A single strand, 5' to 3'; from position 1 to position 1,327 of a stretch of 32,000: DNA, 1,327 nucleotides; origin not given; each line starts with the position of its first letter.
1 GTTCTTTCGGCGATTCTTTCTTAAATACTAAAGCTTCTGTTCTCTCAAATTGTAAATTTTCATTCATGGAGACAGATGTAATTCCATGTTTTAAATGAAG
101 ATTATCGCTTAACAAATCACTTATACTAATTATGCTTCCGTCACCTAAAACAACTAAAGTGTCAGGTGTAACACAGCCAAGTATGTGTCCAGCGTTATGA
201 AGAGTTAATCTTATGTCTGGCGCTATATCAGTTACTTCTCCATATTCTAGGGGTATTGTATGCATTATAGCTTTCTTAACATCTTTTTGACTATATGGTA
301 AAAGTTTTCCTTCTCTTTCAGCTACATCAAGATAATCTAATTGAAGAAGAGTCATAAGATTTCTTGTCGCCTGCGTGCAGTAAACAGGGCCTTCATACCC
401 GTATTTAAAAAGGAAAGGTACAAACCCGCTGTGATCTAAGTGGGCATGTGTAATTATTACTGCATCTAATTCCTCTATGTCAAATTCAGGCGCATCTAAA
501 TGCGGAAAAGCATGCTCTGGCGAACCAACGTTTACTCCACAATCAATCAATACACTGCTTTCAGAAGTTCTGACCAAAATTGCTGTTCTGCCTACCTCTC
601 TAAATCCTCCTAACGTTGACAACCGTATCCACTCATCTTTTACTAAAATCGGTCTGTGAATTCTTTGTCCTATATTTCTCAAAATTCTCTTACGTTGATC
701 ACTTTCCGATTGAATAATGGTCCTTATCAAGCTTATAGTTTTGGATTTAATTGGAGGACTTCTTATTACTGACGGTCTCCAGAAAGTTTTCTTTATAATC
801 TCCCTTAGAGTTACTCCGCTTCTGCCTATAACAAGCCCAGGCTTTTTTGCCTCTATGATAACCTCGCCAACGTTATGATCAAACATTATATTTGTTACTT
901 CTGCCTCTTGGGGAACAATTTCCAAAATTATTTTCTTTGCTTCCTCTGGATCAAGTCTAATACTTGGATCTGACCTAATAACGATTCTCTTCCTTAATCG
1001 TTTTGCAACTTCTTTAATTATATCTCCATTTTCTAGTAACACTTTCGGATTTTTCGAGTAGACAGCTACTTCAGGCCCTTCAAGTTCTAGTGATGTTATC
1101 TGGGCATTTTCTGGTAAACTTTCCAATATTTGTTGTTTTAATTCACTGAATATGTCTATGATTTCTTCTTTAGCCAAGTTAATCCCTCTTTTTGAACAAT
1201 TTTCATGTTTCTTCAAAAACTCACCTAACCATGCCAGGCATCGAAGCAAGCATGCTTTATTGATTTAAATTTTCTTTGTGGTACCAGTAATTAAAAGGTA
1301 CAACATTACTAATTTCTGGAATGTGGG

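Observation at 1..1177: Intein inserted in the aCPSF1 beta-CASP ribonuclease directly after the catalytic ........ motif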

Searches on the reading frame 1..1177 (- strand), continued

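Call 7: find_homologous_proteins(query=window:1-1177:-)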
Query window:1-1177:- (392 aa): 7791 proteins with E <= 0.001 among 8000 candidates; the best 120 are listed.
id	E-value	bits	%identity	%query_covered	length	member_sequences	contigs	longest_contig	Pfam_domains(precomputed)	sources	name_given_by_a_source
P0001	1.5e-205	700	83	98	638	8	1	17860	PF12706.14,PF16661.12,PF23023.2,PF17214.10,PF07521.18,PF10996.15,PF00753.34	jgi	-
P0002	8.5e-162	556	65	96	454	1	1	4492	PF12706.14,PF16661.12,PF23023.2,PF17214.10,PF00753.34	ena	-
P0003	1.4e-161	556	66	97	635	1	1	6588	PF12706.14,PF16661.12,PF23023.2,PF17214.10,PF07521.18,PF10996.15,PF00753.34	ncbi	ncbi:MAG: beta-CASP ribonuclease aCPSF1 [Candidatus Jordarchaeaceae archaeon]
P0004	1.8e-161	555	65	96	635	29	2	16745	PF12706.14,PF16661.12,PF23023.2,PF17214.10,PF07521.18,PF10996.15,PF00753.34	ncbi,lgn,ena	ncbi:MAG: beta-CASP ribonuclease aCPSF1 [Candidatus Freyarchaeota archaeon]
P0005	8.2e-161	553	66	97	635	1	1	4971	PF12706.14,PF16661.12,PF23023.2,PF17214.10,PF07521.18,PF10996.15,PF00753.34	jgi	jgi:KH/beta-lactamase-domain protein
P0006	1.2e-160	553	65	96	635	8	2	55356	PF12706.14,PF07650.24,PF16661.12,PF23023.2,PF17214.10,PF07521.18,PF10996.15,PF00753.34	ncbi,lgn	ncbi:MAG: beta-CASP ribonuclease aCPSF1 [Promethearchaeota archaeon]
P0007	1.8e-160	552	66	96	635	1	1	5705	PF12706.14,PF16661.12,PF23023.2,PF17214.10,PF07521.18,PF10996.15,PF00753.34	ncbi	ncbi:MAG: beta-CASP ribonuclease aCPSF1 [Candidatus Jordarchaeaceae archaeon]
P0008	1.3e-159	549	65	97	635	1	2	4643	PF12706.14,PF16661.12,PF23023.2,PF17214.10,PF07521.18,PF10996.15,PF00753.34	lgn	-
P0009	1.4e-159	549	65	97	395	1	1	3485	PF12706.14,PF16661.12,PF23023.2,PF17214.10,PF00753.34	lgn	-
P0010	1.4e-159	549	65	97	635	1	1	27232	PF12706.14,PF16661.12,PF23023.2,PF17214.10,PF07521.18,PF10996.15,PF00753.34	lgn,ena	-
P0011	1.6e-159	549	65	96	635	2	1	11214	PF12706.14,PF07650.24,PF16661.12,PF23023.2,PF17214.10,PF07521.18,PF10996.15,PF00753.34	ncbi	-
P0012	2.8e-159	548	66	96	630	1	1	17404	PF12706.14,PF16661.12,PF23023.2,PF17214.10,PF07521.18,PF10996.15,PF00753.34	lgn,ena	-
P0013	3.6e-159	548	65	95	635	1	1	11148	PF12706.14,PF16661.12,PF23023.2,PF17214.10,PF07521.18,PF10996.15,PF00753.34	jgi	jgi:KH/beta-lactamase-domain protein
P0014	5.7e-159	547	67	95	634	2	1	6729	PF12706.14,PF07650.24,PF16661.12,PF23023.2,PF17214.10,PF07521.18,PF10996.15,PF00753.34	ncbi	ncbi:MAG: beta-CASP ribonuclease aCPSF1 [Candidatus Odinarchaeia archaeon]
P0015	2.1e-158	545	63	96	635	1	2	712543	PF12706.14,PF16661.12,PF23023.2,PF17214.10,PF07521.18,PF10996.15,PF00753.34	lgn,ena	-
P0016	1.8e-156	539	64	96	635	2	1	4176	PF12706.14,PF16661.12,PF23023.2,PF17214.10,PF07521.18,PF10996.15,PF00753.34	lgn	-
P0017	2.7e-156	538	64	94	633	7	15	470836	PF12706.14,PF16661.12,PF23023.2,PF17214.10,PF07521.18,PF10996.15,PF00753.34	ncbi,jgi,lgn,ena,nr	ncbi:MAG: beta-CASP ribonuclease aCPSF1 [Candidatus Jordarchaeales archaeon]|nr:beta-CASP ribonuclea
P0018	3.3e-156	538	64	97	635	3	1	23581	PF12706.14,PF16661.12,PF23023.2,PF17214.10,PF07521.18,PF10996.15,PF00753.34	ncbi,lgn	-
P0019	8.3e-155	533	63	97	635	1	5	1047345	PF12706.14,PF16661.12,PF23023.2,PF17214.10,PF07521.18,PF10996.15,PF00753.34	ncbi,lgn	-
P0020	3.5e-154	531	62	97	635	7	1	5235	PF12706.14,PF16661.12,PF23023.2,PF17214.10,PF07521.18,PF10996.15,PF00753.34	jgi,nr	nr:beta-CASP ribonuclease aCPSF1 [Candidatus Njordarchaeota archaeon]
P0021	4.6e-154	531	62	96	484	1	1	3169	PF12706.14,PF07650.24,PF16661.12,PF23023.2,PF17214.10,PF10996.15,PF00753.34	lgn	-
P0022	7.7e-154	530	64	95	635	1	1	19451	PF12706.14,PF07650.24,PF16661.12,PF23023.2,PF17214.10,PF07521.18,PF10996.15,PF00753.34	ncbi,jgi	ncbi:MAG: beta-CASP ribonuclease aCPSF1 [Candidatus Odinarchaeia archaeon]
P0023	1.2e-153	530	62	97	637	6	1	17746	PF12706.14,PF07650.24,PF16661.12,PF23023.2,PF17214.10,PF07521.18,PF10996.15,PF00753.34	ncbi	ncbi:MAG: beta-CASP ribonuclease aCPSF1 [Candidatus Asgardarchaeia archaeon]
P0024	1.3e-153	530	62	96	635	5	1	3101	PF12706.14,PF07650.24,PF16661.12,PF23023.2,PF17214.10,PF07521.18,PF10996.15,PF00753.34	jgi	-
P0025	1.4e-153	529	62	96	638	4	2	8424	PF12706.14,PF07650.24,PF16661.12,PF23023.2,PF17214.10,PF07521.18,PF10996.15,PF00753.34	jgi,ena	-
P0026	1.5e-153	529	62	96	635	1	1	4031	PF12706.14,PF16661.12,PF23023.2,PF17214.10,PF07521.18,PF10996.15,PF00753.34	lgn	-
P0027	9.1e-153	527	61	96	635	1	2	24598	PF12706.14,PF07650.24,PF16661.12,PF23023.2,PF17214.10,PF07521.18,PF10996.15,PF00753.34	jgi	jgi:KH/beta-lactamase-domain protein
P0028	1.3e-152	526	61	97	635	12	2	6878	PF12706.14,PF16661.12,PF23023.2,PF17214.10,PF07521.18,PF10996.15,PF00753.34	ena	-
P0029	2.0e-152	526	62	95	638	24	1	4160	PF12706.14,PF07650.24,PF16661.12,PF23023.2,PF17214.10,PF07521.18,PF10996.15,PF00753.34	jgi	-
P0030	2.1e-152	526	61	96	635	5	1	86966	PF12706.14,PF16661.12,PF23023.2,PF17214.10,PF07521.18,PF10996.15,PF00753.34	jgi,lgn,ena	jgi:hypothetical protein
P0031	6.0e-152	524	61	96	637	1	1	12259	PF12706.14,PF16661.12,PF23023.2,PF17214.10,PF07521.18,PF10996.15,PF00753.34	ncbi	ncbi:MAG: beta-CASP ribonuclease aCPSF1 [Candidatus Helarchaeota archaeon]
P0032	2.3e-151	522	61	96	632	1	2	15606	PF12706.14,PF16661.12,PF23023.2,PF17214.10,PF07521.18,PF10996.15,PF00753.34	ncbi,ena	-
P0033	9.2e-151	520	61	96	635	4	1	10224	PF12706.14,PF16661.12,PF23023.2,PF17214.10,PF07521.18,PF10996.15,PF00753.34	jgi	jgi:hypothetical protein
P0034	1.7e-150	519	62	95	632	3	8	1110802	PF12706.14,PF16661.12,PF23023.2,PF17214.10,PF07521.18,PF10996.15,PF00753.34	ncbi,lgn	ncbi:MAG: beta-CASP ribonuclease aCPSF1 [Candidatus Jordarchaeales archaeon]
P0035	2.4e-150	519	62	95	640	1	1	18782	PF12706.14,PF16661.12,PF23023.2,PF17214.10,PF07521.18,PF10996.15,PF00753.34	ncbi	-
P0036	5.7e-150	518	62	96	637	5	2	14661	PF12706.14,PF07650.24,PF16661.12,PF23023.2,PF17214.10,PF07521.18,PF10996.15,PF00753.34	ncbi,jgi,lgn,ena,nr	ncbi:MAG: beta-CASP ribonuclease aCPSF1 [Candidatus Odinarchaeota archaeon]|nr:beta-CASP ribonucleas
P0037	6.8e-150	517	60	96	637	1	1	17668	PF12706.14,PF16661.12,PF23023.2,PF17214.10,PF07521.18,PF10996.15,PF00753.34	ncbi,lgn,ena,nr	ncbi:MAG: beta-CASP ribonuclease aCPSF1 [Candidatus Helarchaeota archaeon]|nr:beta-CASP ribonuclease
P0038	2.4e-149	515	59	96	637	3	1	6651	PF12706.14,PF16661.12,PF17214.10,PF07521.18,PF10996.15,PF00753.34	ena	-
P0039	5.3e-149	514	60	98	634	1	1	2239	PF12706.14,PF16661.12,PF23023.2,PF17214.10,PF07521.18,PF10996.15,PF00753.34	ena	-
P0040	6.4e-149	514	61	95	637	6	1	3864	PF12706.14,PF07650.24,PF16661.12,PF23023.2,PF17214.10,PF07521.18,PF10996.15,PF00753.34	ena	-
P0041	6.5e-149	514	61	96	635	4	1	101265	PF12706.14,PF07650.24,PF16661.12,PF23023.2,PF17214.10,PF07521.18,PF10996.15,PF00753.34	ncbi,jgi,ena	-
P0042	7.5e-149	514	58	96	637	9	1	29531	PF12706.14,PF16661.12,PF23023.2,PF17214.10,PF07521.18,PF10996.15,PF00753.34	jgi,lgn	-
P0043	2.7e-148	512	59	96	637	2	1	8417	PF12706.14,PF16661.12,PF23023.2,PF17214.10,PF07521.18,PF10996.15,PF00753.34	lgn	-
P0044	3.1e-148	512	60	98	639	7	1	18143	PF12706.14,PF16661.12,PF23023.2,PF17214.10,PF07521.18,PF10996.15,PF00753.34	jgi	-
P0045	9.6e-148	510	57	99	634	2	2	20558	PF12706.14,PF16661.12,PF23023.2,PF17214.10,PF07521.18,PF10996.15,PF00753.34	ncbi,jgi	ncbi:MAG: beta-CASP ribonuclease aCPSF1 [Candidatus Helarchaeota archaeon]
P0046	1.1e-147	510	59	97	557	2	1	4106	PF12706.14,PF16661.12,PF23023.2,PF17214.10,PF10996.15,PF00753.34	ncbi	ncbi:MAG: beta-CASP ribonuclease aCPSF1, partial [Candidatus Helarchaeota archaeon]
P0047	1.4e-147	510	60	96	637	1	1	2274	PF12706.14,PF16661.12,PF23023.2,PF17214.10,PF07521.18,PF10996.15,PF00753.34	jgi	jgi:KH/beta-lactamase-domain protein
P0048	1.8e-147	509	59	96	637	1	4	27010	PF12706.14,PF16661.12,PF23023.2,PF17214.10,PF07521.18,PF10996.15,PF00753.34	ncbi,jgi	ncbi:MAG: beta-CASP ribonuclease aCPSF1 [Candidatus Helarchaeota archaeon]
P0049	2.0e-147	509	60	96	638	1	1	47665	PF12706.14,PF16661.12,PF23023.2,PF17214.10,PF07521.18,PF10996.15,PF00753.34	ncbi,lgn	-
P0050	3.6e-147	508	61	96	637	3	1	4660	PF12706.14,PF07650.24,PF16661.12,PF23023.2,PF17214.10,PF07521.18,PF10996.15,PF00753.34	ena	-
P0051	3.8e-147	508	60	96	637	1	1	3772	PF12706.14,PF16661.12,PF23023.2,PF17214.10,PF07521.18,PF10996.15,PF00753.34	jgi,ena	-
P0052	3.9e-147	508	59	96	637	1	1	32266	PF12706.14,PF16661.12,PF23023.2,PF17214.10,PF07521.18,PF10996.15,PF00753.34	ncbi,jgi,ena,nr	ncbi:MAG TPA: beta-CASP ribonuclease aCPSF1 [Candidatus Deferrimicrobium sp.]|nr:beta-CASP ribonucle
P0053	4.0e-147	508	59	96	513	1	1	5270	PF12706.14,PF16661.12,PF23023.2,PF17214.10,PF10996.15,PF00753.34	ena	-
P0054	4.3e-147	508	59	96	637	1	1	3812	PF12706.14,PF16661.12,PF23023.2,PF17214.10,PF07521.18,PF10996.15,PF00753.34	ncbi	-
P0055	1.0e-146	507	59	96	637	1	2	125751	PF12706.14,PF16661.12,PF23023.2,PF17214.10,PF07521.18,PF10996.15,PF00753.34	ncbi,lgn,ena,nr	ncbi:MAG: beta-CASP ribonuclease aCPSF1 [Candidatus Helarchaeota archaeon]|nr:beta-CASP ribonuclease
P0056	2.0e-146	506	59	96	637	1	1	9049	PF12706.14,PF16661.12,PF23023.2,PF17214.10,PF07521.18,PF10996.15,PF00753.34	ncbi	-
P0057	2.3e-146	506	57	97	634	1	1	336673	PF12706.14,PF16661.12,PF23023.2,PF17214.10,PF07521.18,PF10996.15,PF00753.34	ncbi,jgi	ncbi:MAG: beta-CASP ribonuclease aCPSF1 [Candidatus Helarchaeota archaeon]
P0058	3.6e-146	505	62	95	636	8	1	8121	PF12706.14,PF16661.12,PF23023.2,PF17214.10,PF07521.18,PF10996.15,PF00753.34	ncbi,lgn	ncbi:MAG: beta-CASP ribonuclease aCPSF1 [Candidatus Thorarchaeota archaeon]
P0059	4.6e-146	505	58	96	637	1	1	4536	PF12706.14,PF07650.24,PF16661.12,PF23023.2,PF17214.10,PF07521.18,PF10996.15,PF00753.34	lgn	-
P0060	5.7e-146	504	58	98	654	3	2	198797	PF12706.14,PF16661.12,PF23023.2,PF17214.10,PF07521.18,PF10996.15,PF00753.34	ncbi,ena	ncbi:MAG: beta-CASP ribonuclease aCPSF1 [Candidatus Baldrarchaeia archaeon]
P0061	6.3e-146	504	58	96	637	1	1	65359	PF12706.14,PF07650.24,PF16661.12,PF23023.2,PF17214.10,PF07521.18,PF10996.15,PF00753.34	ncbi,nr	ncbi:MAG: beta-CASP ribonuclease aCPSF1 [Candidatus Heimdallarchaeota archaeon]|nr:beta-CASP ribonuc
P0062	8.4e-146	504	64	89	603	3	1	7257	PF12706.14,PF16661.12,PF23023.2,PF17214.10,PF07521.18,PF10996.15,PF00753.34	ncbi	ncbi:MAG: beta-CASP ribonuclease aCPSF1, partial [Candidatus Freyarchaeota archaeon]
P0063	8.7e-146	504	59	98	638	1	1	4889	PF12706.14,PF07650.24,PF16661.12,PF23023.2,PF17214.10,PF07521.18,PF10996.15,PF00753.34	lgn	-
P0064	1.1e-145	503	58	96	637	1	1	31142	PF12706.14,PF16661.12,PF23023.2,PF17214.10,PF07521.18,PF10996.15,PF00753.34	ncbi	-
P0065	1.3e-145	503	61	96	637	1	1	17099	PF12706.14,PF07650.24,PF16661.12,PF23023.2,PF17214.10,PF07521.18,PF10996.15,PF00753.34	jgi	jgi:KH/beta-lactamase-domain protein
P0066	2.8e-145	502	58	96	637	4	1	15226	PF12706.14,PF07650.24,PF16661.12,PF23023.2,PF17214.10,PF07521.18,PF10996.15,PF00753.34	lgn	-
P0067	4.3e-145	501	61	96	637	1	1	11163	PF12706.14,PF07650.24,PF16661.12,PF23023.2,PF17214.10,PF07521.18,PF10996.15,PF00753.34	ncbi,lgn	-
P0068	6.0e-145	501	59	98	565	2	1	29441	PF12706.14,PF16661.12,PF23023.2,PF17214.10,PF10996.15,PF00753.34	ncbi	ncbi:MAG: beta-CASP ribonuclease aCPSF1, partial [Candidatus Helarchaeota archaeon]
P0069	7.4e-145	501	58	96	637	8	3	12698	PF12706.14,PF07650.24,PF16661.12,PF23023.2,PF17214.10,PF07521.18,PF10996.15,PF00753.34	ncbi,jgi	ncbi:MAG: beta-CASP ribonuclease aCPSF1 [Candidatus Heimdallarchaeota archaeon]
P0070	8.7e-145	500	58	96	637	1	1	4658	PF12706.14,PF16661.12,PF23023.2,PF17214.10,PF07521.18,PF10996.15,PF00753.34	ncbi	ncbi:MAG: beta-CASP ribonuclease aCPSF1 [Promethearchaeota archaeon]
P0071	1.4e-144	500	57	97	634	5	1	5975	PF12706.14,PF16661.12,PF23023.2,PF17214.10,PF07521.18,PF10996.15,PF00753.34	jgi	jgi:hypothetical protein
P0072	1.7e-144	500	58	96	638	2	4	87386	PF12706.14,PF16661.12,PF23023.2,PF17214.10,PF07521.18,PF10996.15,PF00753.34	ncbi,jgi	ncbi:MAG: beta-CASP ribonuclease aCPSF1 [Candidatus Helarchaeota archaeon]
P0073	2.1e-144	499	61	96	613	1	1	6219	PF12706.14,PF07650.24,PF16661.12,PF23023.2,PF17214.10,PF07521.18,PF10996.15,PF00753.34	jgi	-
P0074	2.4e-144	499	61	96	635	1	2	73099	PF12706.14,PF07650.24,PF16661.12,PF23023.2,PF17214.10,PF07521.18,PF10996.15,PF00753.34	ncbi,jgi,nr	ncbi:MAG: beta-CASP ribonuclease aCPSF1 [Candidatus Thorarchaeota archaeon]|nr:MAG: beta-CASP ribonu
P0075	2.4e-144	499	61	96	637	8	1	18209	PF12706.14,PF07650.24,PF16661.12,PF23023.2,PF17214.10,PF07521.18,PF10996.15,PF00753.34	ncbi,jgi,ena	-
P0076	2.7e-144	499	60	96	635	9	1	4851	PF12706.14,PF07650.24,PF16661.12,PF23023.2,PF17214.10,PF07521.18,PF10996.15,PF00753.34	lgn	-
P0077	3.0e-144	499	60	98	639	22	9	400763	PF12706.14,PF07650.24,PF16661.12,PF23023.2,PF17214.10,PF07521.18,PF10996.15,PF00753.34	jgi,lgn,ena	-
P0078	3.5e-144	498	58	96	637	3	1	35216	PF12706.14,PF07650.24,PF16661.12,PF23023.2,PF17214.10,PF07521.18,PF10996.15,PF00753.34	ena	-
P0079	4.3e-144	498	57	96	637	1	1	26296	PF12706.14,PF07650.24,PF16661.12,PF23023.2,PF17214.10,PF07521.18,PF10996.15,PF00753.34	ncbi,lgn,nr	ncbi:MAG: beta-CASP ribonuclease aCPSF1 [Asgard group archaeon]|nr:beta-CASP ribonuclease aCPSF1 [As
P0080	5.0e-144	498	57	96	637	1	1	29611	PF12706.14,PF07650.24,PF16661.12,PF23023.2,PF17214.10,PF07521.18,PF10996.15,PF00753.34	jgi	jgi:hypothetical protein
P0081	1.0e-143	497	59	96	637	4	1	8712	PF12706.14,PF07650.24,PF16661.12,PF23023.2,PF17214.10,PF07521.18,PF10996.15,PF00753.34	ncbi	-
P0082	1.9e-143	496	58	96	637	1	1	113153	PF12706.14,PF07650.24,PF16661.12,PF23023.2,PF17214.10,PF07521.18,PF10996.15,PF00753.34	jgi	-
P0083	2.1e-143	496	59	98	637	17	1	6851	PF12706.14,PF07650.24,PF16661.12,PF23023.2,PF17214.10,PF07521.18,PF10996.15,PF00753.34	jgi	jgi:KH/beta-lactamase-domain protein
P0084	2.7e-143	496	57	96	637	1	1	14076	PF12706.14,PF07650.24,PF16661.12,PF23023.2,PF17214.10,PF07521.18,PF10996.15,PF00753.34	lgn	-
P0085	2.9e-143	495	57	96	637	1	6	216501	PF12706.14,PF07650.24,PF16661.12,PF23023.2,PF17214.10,PF07521.18,PF10996.15,PF00753.34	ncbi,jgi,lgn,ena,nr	ncbi:MAG TPA: beta-CASP ribonuclease aCPSF1 [candidate division Zixibacteria bacterium]|nr:beta-CASP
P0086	2.9e-143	495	61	95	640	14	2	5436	PF12706.14,PF07650.24,PF16661.12,PF23023.2,PF17214.10,PF07521.18,PF10996.15,PF00753.34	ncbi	-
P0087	4.0e-143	495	58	96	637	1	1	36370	PF12706.14,PF07650.24,PF16661.12,PF23023.2,PF17214.10,PF07521.18,PF10996.15,PF00753.34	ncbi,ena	-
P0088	4.1e-143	495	61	95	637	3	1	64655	PF12706.14,PF07650.24,PF16661.12,PF23023.2,PF17214.10,PF07521.18,PF10996.15,PF00753.34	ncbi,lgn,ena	-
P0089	5.1e-143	495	61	96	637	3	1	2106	PF12706.14,PF07650.24,PF16661.12,PF23023.2,PF17214.10,PF07521.18,PF10996.15,PF00753.34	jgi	-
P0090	5.2e-143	495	57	96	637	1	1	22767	PF12706.14,PF07650.24,PF16661.12,PF23023.2,PF17214.10,PF07521.18,PF10996.15,PF00753.34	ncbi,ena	-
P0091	5.3e-143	495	59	97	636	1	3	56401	PF12706.14,PF07650.24,PF16661.12,PF23023.2,PF17214.10,PF07521.18,PF10996.15,PF00753.34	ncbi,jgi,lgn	-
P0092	5.7e-143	494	58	96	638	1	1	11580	PF12706.14,PF07650.24,PF16661.12,PF23023.2,PF17214.10,PF07521.18,PF10996.15,PF00753.34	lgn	-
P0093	6.1e-143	494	60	96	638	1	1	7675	PF12706.14,PF16661.12,PF23023.2,PF17214.10,PF07521.18,PF10996.15,PF00753.34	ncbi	ncbi:MAG: beta-CASP ribonuclease aCPSF1 [Candidatus Ranarchaeia archaeon]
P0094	7.4e-143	494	59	97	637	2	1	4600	PF12706.14,PF07650.24,PF16661.12,PF23023.2,PF17214.10,PF07521.18,PF10996.15,PF00753.34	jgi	jgi:KH/beta-lactamase-domain protein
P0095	7.6e-143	494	60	98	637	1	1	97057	PF12706.14,PF07650.24,PF16661.12,PF23023.2,PF17214.10,PF07521.18,PF10996.15,PF00753.34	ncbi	-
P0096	8.2e-143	494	58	96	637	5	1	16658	PF12706.14,PF07650.24,PF16661.12,PF23023.2,PF17214.10,PF07521.18,PF10996.15,PF00753.34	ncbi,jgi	ncbi:MAG: beta-CASP ribonuclease aCPSF1 [Candidatus Heimdallarchaeota archaeon]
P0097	8.3e-143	494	60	95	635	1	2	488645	PF12706.14,PF07650.24,PF16661.12,PF23023.2,PF17214.10,PF07521.18,PF10996.15,PF00753.34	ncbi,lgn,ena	-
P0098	1.5e-142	493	59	96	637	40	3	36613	PF12706.14,PF07650.24,PF16661.12,PF23023.2,PF17214.10,PF07521.18,PF10996.15,PF00753.34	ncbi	-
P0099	2.0e-142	493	58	96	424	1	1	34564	PF12706.14,PF16661.12,PF23023.2,PF17214.10,PF00753.34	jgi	jgi:hypothetical protein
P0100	2.1e-142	493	60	96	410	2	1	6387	PF12706.14,PF07650.24,PF16661.12,PF23023.2,PF17214.10,PF00753.34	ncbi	ncbi:MAG: MBL fold metallo-hydrolase, partial [Candidatus Thorarchaeota archaeon]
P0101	2.1e-142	493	58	98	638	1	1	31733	PF12706.14,PF16661.12,PF23023.2,PF17214.10,PF07521.18,PF10996.15,PF00753.34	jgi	jgi:KH/beta-lactamase-domain protein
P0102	2.3e-142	492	59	96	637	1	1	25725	PF12706.14,PF07650.24,PF16661.12,PF23023.2,PF17214.10,PF07521.18,PF10996.15,PF00753.34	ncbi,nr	ncbi:beta-CASP ribonuclease aCPSF1 [Candidatus Thorarchaeota archaeon]|nr:MAG: beta-CASP ribonucleas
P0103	2.8e-142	492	59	98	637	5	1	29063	PF12706.14,PF07650.24,PF16661.12,PF23023.2,PF17214.10,PF07521.18,PF10996.15,PF00753.34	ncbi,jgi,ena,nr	ncbi:MAG: beta-CASP ribonuclease aCPSF1 [Candidatus Thorarchaeota archaeon]|nr:beta-CASP ribonucleas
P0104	4.1e-142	492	58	96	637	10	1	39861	PF12706.14,PF16661.12,PF23023.2,PF17214.10,PF07521.18,PF10996.15,PF00753.34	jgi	-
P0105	4.2e-142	492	60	96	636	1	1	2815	PF12706.14,PF07650.24,PF16661.12,PF23023.2,PF17214.10,PF07521.18,PF10996.15,PF00753.34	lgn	-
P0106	4.3e-142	492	61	96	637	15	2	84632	PF12706.14,PF07650.24,PF16661.12,PF23023.2,PF17214.10,PF07521.18,PF10996.15,PF00753.34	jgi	-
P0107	4.4e-142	492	58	96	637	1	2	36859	PF12706.14,PF07650.24,PF16661.12,PF23023.2,PF17214.10,PF07521.18,PF10996.15,PF00753.34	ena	-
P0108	4.8e-142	491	64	86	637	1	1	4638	PF12706.14,PF07650.24,PF16661.12,PF23023.2,PF17214.10,PF07521.18,PF10996.15,PF00753.34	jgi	jgi:KH/beta-lactamase-domain protein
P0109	5.0e-142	491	60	96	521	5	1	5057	PF12706.14,PF07650.24,PF16661.12,PF23023.2,PF17214.10,PF10996.15,PF00753.34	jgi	jgi:KH/beta-lactamase-domain protein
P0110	6.7e-142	491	59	96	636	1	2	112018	PF12706.14,PF07650.24,PF16661.12,PF23023.2,PF17214.10,PF07521.18,PF10996.15,PF00753.34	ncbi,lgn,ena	-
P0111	6.9e-142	491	59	97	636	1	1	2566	PF12706.14,PF07650.24,PF16661.12,PF23023.2,PF17214.10,PF07521.18,PF10996.15,PF00753.34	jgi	jgi:KH/beta-lactamase-domain protein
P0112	8.7e-142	491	60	96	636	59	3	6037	PF12706.14,PF07650.24,PF16661.12,PF23023.2,PF17214.10,PF07521.18,PF10996.15,PF00753.34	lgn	-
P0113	9.3e-142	490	65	83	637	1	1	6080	PF12706.14,PF07650.24,PF16661.12,PF23023.2,PF17214.10,PF07521.18,PF10996.15,PF00753.34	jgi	-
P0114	9.5e-142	490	60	95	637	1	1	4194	PF12706.14,PF07650.24,PF16661.12,PF23023.2,PF17214.10,PF07521.18,PF10996.15,PF00753.34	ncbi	ncbi:MAG: beta-CASP ribonuclease aCPSF1 [Candidatus Thorarchaeota archaeon]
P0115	1.0e-141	490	59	97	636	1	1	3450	PF12706.14,PF07650.24,PF16661.12,PF23023.2,PF17214.10,PF07521.18,PF10996.15,PF00753.34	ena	-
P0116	1.1e-141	490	59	97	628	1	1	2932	PF12706.14,PF07650.24,PF16661.12,PF23023.2,PF17214.10,PF07521.18,PF10996.15,PF00753.34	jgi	jgi:KH/beta-lactamase-domain protein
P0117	1.1e-141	490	59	95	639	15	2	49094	PF12706.14,PF07650.24,PF16661.12,PF23023.2,PF17214.10,PF07521.18,PF10996.15,PF00753.34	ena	-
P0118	1.3e-141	490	59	95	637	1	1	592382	PF12706.14,PF07650.24,PF16661.12,PF23023.2,PF17214.10,PF07521.18,PF10996.15,PF00753.34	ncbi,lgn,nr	ncbi:MAG: hypothetical protein BAJATHORv1_20105 [Candidatus Thorarchaeota archaeon]|nr:MAG: hypothet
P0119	1.3e-141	490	59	97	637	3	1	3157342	PF12706.14,PF07650.24,PF16661.12,PF23023.2,PF17214.10,PF07521.18,PF10996.15,PF00753.34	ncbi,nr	ncbi:MAG: beta-CASP ribonuclease aCPSF1 [Candidatus Thorarchaeota archaeon]|nr:MAG: beta-CASP ribonu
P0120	1.3e-141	490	65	83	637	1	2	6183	PF12706.14,PF07650.24,PF16661.12,PF23023.2,PF17214.10,PF07521.18,PF10996.15,PF00753.34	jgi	jgi:KH/beta-lactamase-domain protein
